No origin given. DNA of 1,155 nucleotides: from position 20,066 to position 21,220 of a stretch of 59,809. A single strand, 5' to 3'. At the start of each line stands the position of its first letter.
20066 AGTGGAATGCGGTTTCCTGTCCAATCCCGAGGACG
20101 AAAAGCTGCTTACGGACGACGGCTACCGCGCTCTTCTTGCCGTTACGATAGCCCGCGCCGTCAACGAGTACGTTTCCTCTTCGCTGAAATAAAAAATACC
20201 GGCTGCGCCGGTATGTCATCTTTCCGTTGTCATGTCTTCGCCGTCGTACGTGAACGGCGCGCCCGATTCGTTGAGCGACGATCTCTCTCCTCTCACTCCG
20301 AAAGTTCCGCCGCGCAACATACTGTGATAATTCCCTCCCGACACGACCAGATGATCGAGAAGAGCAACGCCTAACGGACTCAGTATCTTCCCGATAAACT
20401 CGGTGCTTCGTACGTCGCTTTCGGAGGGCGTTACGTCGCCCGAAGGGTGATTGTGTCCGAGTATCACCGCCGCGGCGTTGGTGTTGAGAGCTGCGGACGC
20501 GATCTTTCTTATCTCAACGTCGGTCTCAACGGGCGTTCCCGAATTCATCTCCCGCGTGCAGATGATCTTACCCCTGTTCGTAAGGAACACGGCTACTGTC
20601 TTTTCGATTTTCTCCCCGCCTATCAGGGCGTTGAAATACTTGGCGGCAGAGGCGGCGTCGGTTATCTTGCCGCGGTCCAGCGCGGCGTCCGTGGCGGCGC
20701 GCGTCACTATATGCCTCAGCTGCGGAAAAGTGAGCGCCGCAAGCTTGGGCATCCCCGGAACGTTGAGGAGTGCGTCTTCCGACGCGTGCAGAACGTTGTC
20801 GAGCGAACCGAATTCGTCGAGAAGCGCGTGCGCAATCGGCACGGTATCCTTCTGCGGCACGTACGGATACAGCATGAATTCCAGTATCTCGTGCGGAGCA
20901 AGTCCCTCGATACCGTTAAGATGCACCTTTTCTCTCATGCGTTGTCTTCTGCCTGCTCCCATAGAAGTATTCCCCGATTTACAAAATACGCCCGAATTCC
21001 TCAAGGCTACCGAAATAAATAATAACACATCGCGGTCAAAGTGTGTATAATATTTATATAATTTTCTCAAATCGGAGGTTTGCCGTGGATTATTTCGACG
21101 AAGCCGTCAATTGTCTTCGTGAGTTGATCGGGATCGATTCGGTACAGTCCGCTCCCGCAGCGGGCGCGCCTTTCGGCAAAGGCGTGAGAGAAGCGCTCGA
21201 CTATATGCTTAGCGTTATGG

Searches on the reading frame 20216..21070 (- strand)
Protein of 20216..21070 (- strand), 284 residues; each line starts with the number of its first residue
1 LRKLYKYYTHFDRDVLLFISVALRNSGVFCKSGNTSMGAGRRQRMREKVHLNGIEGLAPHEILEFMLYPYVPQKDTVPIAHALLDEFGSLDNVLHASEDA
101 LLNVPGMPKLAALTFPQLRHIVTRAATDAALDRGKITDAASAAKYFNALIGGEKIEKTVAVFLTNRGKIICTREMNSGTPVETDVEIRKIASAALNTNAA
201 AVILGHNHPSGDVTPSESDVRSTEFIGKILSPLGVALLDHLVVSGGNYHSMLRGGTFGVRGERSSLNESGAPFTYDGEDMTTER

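Call 6: search_protein_families(library=pfam, proteins=[window:20216-21070:-])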
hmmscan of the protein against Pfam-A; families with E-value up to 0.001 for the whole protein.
window:20216-21070:- (284 aa): 2 families
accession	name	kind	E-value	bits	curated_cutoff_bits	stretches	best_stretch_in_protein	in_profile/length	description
PF04002.20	RadC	-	2.2e-31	108.8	22.1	1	136-252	1-117/121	RadC-like JAB domain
PF20582.4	UPF0758_N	-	0.00019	21.9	27.1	1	42-109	7-73/77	UPF0758 N-terminal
